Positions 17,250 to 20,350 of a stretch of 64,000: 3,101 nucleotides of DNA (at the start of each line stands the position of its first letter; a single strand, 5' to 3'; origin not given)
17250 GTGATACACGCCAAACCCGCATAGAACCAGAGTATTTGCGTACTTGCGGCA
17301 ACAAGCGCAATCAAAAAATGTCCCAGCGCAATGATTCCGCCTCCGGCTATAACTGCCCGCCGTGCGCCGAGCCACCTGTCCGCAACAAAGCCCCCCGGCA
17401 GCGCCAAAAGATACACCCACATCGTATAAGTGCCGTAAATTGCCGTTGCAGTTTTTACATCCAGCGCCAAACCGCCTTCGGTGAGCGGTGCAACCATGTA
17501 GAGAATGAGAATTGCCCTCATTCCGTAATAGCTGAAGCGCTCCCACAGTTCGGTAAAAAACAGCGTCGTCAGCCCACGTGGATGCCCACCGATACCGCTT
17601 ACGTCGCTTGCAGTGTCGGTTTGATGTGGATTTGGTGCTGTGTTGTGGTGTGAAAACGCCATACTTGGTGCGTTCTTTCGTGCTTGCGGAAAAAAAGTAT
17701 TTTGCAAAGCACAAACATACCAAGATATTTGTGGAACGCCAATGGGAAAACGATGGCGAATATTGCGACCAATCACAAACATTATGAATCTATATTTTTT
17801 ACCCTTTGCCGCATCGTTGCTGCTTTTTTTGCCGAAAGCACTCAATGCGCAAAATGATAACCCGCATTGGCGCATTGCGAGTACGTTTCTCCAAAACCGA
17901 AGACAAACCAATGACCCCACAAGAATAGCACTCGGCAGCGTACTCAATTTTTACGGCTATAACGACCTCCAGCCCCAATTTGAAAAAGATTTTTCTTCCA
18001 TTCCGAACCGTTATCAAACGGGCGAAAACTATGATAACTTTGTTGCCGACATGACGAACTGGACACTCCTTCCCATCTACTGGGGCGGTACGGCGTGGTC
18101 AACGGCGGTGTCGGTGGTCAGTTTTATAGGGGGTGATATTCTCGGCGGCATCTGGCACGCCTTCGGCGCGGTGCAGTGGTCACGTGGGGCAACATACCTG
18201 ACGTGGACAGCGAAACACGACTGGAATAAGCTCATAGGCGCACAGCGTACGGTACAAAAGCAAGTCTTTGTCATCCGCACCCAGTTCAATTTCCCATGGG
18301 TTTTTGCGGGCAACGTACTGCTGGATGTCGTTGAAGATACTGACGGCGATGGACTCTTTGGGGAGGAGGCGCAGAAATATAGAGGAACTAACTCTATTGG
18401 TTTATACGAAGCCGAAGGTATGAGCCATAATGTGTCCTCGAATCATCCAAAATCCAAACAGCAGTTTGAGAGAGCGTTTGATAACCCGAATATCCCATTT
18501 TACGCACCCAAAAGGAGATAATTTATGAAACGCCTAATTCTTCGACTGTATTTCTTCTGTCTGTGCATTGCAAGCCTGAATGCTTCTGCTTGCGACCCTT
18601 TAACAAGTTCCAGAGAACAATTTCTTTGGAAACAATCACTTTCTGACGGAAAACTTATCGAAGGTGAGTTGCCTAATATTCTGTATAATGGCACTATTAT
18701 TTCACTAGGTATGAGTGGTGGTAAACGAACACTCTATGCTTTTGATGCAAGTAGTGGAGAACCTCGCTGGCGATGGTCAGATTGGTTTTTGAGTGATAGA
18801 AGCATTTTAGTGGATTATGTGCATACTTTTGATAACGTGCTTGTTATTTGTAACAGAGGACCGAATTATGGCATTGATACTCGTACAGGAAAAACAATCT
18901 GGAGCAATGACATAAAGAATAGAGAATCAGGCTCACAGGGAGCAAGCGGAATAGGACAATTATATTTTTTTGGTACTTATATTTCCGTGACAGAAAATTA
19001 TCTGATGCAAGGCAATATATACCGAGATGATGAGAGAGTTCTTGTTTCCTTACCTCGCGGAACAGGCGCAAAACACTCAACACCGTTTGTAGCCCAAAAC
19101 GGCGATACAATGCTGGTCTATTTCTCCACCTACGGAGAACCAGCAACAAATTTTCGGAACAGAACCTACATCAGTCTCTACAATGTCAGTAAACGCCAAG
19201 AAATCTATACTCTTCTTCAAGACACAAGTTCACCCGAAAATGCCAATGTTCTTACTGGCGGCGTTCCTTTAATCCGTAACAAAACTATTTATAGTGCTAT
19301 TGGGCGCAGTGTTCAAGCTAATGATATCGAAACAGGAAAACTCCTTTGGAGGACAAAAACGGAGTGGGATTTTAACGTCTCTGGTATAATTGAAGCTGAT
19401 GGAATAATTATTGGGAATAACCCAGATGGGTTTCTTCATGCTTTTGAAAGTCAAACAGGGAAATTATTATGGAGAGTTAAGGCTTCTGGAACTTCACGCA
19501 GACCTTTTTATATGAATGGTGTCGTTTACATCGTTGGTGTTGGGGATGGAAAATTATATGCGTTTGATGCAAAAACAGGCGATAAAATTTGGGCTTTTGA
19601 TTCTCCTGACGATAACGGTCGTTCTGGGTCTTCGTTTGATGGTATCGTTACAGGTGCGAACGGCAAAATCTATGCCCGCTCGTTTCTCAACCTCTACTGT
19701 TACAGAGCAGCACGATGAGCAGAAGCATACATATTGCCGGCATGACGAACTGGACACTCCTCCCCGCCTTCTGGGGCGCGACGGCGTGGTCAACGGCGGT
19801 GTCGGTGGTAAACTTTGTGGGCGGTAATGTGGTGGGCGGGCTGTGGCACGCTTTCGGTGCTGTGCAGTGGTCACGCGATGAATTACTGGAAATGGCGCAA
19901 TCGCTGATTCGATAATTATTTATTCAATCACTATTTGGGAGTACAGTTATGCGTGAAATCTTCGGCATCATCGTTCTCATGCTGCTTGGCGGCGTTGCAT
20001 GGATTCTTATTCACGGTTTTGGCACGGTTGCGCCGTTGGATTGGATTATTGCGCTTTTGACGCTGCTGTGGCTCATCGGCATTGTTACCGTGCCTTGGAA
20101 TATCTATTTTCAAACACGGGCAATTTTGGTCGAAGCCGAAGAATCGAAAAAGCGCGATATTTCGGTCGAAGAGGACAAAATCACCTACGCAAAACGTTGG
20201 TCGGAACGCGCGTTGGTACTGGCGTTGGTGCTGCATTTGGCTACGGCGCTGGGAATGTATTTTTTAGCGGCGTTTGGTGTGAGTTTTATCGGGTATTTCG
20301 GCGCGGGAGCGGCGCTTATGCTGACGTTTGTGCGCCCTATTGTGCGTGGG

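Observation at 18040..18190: Intra-locus duplication of a ~140-bp coding module (second copy at 19735-19880)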

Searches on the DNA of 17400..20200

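Call 79: search_rna_families(source=window, start=17400, end=20200, threshold=evalue, max_evalue=0.1)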
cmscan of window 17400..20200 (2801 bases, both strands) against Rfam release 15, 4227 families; matches with E-value up to 0.1: 0.
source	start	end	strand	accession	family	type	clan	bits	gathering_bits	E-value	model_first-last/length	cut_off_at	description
